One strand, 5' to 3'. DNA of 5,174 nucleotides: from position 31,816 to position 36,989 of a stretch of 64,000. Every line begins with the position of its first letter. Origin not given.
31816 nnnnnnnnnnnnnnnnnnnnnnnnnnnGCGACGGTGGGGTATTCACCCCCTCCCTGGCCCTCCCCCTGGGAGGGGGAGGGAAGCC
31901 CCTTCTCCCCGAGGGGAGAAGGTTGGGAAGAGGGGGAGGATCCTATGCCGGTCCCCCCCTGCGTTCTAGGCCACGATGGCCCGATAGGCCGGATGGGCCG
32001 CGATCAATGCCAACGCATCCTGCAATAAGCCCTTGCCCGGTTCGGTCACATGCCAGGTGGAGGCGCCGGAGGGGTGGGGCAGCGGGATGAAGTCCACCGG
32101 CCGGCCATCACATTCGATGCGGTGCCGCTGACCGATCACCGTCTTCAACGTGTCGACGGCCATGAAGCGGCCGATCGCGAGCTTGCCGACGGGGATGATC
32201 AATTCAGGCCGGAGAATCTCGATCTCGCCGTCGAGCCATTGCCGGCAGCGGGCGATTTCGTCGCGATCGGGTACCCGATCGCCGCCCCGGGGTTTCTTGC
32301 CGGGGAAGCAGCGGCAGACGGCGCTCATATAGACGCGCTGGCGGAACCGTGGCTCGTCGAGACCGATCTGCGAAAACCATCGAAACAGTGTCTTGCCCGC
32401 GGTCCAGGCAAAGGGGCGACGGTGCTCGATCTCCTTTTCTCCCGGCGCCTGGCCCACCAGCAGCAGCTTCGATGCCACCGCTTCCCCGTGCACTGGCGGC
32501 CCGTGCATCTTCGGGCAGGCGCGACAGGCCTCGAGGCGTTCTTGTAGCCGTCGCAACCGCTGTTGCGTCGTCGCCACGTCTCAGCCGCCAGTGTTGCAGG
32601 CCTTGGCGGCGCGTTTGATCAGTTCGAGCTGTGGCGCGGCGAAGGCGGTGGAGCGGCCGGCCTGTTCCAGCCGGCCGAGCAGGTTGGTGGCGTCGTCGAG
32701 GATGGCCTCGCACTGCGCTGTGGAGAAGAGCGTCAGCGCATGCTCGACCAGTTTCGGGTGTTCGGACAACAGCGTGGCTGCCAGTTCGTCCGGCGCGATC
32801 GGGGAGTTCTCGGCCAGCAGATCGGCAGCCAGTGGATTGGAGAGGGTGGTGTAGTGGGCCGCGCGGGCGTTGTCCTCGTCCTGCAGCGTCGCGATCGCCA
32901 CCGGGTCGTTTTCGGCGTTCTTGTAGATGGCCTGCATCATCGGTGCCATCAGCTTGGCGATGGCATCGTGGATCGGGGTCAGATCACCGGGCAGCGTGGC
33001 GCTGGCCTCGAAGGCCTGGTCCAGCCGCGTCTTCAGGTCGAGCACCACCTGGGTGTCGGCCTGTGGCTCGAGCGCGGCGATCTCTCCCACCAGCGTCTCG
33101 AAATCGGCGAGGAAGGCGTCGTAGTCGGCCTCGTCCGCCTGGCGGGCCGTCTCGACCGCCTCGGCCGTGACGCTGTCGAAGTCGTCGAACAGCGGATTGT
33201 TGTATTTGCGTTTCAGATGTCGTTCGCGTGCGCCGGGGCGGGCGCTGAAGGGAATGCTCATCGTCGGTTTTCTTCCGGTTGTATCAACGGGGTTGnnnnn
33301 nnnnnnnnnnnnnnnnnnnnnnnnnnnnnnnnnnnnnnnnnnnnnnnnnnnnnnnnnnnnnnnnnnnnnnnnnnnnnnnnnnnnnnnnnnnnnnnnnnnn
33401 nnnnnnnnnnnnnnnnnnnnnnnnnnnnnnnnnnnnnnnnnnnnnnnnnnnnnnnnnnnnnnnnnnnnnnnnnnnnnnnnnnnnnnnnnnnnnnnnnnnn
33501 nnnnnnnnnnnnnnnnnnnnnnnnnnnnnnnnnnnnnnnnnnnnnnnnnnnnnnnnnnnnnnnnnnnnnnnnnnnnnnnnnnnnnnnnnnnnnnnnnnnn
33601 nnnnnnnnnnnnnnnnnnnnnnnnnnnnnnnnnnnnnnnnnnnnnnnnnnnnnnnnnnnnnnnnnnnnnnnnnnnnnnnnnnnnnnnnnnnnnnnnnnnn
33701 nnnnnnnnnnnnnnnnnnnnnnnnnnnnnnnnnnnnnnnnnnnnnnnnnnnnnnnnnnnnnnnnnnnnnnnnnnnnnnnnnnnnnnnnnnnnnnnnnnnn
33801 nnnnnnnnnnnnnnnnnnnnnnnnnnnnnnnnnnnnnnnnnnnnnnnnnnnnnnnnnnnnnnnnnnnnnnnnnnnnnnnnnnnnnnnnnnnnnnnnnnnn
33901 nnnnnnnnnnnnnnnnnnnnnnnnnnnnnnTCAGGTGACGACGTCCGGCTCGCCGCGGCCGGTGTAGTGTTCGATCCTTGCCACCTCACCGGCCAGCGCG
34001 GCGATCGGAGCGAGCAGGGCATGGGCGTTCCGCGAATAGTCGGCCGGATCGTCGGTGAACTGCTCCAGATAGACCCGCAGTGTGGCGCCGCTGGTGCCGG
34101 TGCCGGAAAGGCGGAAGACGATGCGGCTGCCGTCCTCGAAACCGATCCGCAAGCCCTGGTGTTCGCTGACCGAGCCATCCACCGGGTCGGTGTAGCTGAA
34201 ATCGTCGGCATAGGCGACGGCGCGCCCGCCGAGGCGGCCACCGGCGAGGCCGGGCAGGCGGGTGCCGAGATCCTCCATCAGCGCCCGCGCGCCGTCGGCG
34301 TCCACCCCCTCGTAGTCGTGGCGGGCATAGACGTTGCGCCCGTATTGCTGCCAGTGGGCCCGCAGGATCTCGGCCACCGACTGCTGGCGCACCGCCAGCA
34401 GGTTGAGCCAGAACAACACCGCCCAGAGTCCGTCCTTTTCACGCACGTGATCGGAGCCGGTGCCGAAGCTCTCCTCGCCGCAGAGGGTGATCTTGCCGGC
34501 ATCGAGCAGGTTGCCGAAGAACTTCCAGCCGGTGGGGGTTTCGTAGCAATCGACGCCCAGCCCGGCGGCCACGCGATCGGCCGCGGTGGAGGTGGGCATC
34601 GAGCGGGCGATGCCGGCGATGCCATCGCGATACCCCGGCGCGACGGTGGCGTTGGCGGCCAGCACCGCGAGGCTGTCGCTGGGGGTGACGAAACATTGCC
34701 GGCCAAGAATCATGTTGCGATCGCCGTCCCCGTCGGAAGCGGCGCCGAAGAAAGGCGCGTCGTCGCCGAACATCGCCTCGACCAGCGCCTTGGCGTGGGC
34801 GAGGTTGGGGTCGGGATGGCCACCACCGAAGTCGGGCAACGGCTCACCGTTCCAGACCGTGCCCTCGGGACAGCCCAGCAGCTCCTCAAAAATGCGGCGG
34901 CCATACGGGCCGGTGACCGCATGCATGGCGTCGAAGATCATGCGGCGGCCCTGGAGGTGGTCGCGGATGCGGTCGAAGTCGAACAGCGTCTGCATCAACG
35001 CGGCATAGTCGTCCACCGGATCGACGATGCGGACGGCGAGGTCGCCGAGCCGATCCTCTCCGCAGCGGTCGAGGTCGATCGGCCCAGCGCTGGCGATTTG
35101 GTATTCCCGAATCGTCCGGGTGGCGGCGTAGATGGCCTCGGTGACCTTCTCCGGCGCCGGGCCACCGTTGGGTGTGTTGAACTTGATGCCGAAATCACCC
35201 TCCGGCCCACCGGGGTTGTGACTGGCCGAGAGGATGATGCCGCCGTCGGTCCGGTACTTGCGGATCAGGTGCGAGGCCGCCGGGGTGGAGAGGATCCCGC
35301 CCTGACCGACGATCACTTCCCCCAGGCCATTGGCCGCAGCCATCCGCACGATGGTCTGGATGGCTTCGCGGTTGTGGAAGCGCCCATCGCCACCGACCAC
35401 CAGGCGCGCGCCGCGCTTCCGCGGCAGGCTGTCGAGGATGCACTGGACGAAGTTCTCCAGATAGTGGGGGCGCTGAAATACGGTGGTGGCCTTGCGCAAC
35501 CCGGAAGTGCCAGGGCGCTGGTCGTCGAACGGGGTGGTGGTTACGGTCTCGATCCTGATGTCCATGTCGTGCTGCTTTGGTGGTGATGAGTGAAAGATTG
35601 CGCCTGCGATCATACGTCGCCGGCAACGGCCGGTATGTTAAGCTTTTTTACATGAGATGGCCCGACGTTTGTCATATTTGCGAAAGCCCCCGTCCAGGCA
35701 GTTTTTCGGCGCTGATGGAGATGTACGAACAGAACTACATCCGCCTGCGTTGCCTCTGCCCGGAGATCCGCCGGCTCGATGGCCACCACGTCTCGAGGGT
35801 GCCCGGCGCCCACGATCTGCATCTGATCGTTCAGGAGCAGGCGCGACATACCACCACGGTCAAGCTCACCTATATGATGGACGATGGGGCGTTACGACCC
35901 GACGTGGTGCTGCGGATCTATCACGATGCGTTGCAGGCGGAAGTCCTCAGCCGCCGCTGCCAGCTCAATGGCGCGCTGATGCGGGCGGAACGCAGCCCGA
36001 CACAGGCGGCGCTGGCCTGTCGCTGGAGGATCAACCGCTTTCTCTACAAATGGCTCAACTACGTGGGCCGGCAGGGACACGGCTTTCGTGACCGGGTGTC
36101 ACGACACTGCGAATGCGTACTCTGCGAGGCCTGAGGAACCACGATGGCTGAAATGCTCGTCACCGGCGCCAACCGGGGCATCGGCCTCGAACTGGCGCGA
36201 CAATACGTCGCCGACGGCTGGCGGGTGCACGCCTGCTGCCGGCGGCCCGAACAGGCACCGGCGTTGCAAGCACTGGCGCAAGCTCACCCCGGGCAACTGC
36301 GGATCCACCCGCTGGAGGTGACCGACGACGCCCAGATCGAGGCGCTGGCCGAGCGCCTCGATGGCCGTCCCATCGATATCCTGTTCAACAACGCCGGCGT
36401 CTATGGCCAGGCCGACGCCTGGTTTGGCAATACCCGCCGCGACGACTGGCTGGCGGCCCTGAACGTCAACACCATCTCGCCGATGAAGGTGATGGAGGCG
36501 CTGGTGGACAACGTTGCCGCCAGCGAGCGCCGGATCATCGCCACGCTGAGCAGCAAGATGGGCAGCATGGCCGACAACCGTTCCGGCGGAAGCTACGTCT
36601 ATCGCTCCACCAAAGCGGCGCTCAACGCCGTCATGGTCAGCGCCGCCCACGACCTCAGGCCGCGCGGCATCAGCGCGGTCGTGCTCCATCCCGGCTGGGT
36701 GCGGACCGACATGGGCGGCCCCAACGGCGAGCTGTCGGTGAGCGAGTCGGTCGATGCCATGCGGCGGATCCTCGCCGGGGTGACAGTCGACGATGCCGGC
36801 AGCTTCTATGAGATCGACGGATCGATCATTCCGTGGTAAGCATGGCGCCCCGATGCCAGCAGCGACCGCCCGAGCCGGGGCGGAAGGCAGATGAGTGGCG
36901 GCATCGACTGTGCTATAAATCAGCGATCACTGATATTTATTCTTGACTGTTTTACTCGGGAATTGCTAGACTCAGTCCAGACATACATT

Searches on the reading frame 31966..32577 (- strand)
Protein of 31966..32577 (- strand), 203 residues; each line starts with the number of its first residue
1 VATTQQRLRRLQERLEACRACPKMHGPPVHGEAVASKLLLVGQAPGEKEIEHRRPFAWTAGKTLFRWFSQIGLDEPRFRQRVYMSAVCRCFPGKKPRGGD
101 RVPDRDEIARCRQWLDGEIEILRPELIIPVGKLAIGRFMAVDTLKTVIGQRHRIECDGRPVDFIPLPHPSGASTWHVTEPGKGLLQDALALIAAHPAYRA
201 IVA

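Call 75: search_protein_families(library=pfam, proteins=[window:31966-32577:-], max_evalue=0.00001)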
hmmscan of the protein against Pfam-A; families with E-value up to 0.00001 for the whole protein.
window:31966-32577:- (203 aa): 1 family
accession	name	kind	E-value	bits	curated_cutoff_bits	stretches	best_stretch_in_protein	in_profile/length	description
PF03167.25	UDG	-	3.1e-27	95.8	24.3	1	31-176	4-125/141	Uracil DNA glycosylase superfamily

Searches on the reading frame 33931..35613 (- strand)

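Call 75: search_protein_families(library=pfam, proteins=[window:33931-35613:-], max_evalue=0.00001)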
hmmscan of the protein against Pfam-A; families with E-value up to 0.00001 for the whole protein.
window:33931-35613:- (560 aa): 4 families
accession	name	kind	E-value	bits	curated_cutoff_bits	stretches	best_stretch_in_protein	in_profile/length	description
PF24947.1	PGM1_C_vert_fung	-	4.1e-44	150.7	27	1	426-557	1-138/138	Phosphoglucomutase-1, C-terminal domain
PF02878.22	PGM_PMM_I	-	3.6e-34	117.8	22.5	1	32-171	2-137/138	Phosphoglucomutase/phosphomannomutase, alpha/beta/alpha domain I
PF02880.22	PGM_PMM_III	-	5e-25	88.3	20.7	1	312-424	2-115/115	Phosphoglucomutase/phosphomannomutase, alpha/beta/alpha domain III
PF02879.22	PGM_PMM_II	-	1.8e-11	44.9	29.3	1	202-303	2-99/103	Phosphoglucomutase/phosphomannomutase, alpha/beta/alpha domain II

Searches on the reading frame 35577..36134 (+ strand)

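Call 75: search_protein_families(library=pfam, proteins=[window:35577-36134:+], max_evalue=0.00001)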
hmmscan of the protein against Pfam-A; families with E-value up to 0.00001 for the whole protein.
window:35577-36134:+ (185 aa): 1 family
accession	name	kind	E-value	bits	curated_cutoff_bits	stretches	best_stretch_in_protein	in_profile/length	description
PF06853.17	DUF1249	-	2.7e-26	92.3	25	1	56-168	1-115/116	Protein of unknown function (DUF1249)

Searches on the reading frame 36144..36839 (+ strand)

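Call 75: search_protein_families(library=pfam, proteins=[window:36144-36839:+], max_evalue=0.00001)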
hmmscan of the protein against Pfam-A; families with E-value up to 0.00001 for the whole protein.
window:36144-36839:+ (231 aa): 4 families
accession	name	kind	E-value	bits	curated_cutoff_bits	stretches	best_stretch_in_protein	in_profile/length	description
PF00106.31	adh_short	-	3.5e-33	115.2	26.6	1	4-192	3-188/195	short chain dehydrogenase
PF13561.12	adh_short_C2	-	1.4e-29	103.8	27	1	8-195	1-185/236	Enoyl-(Acyl carrier protein) reductase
PF08659.16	KR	-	1.5e-07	32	22.6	1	3-185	2-177/180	KR domain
PF13460.12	NAD_binding_10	-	4.5e-07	30.3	27.2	1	8-191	1-151/184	NAD(P)H-binding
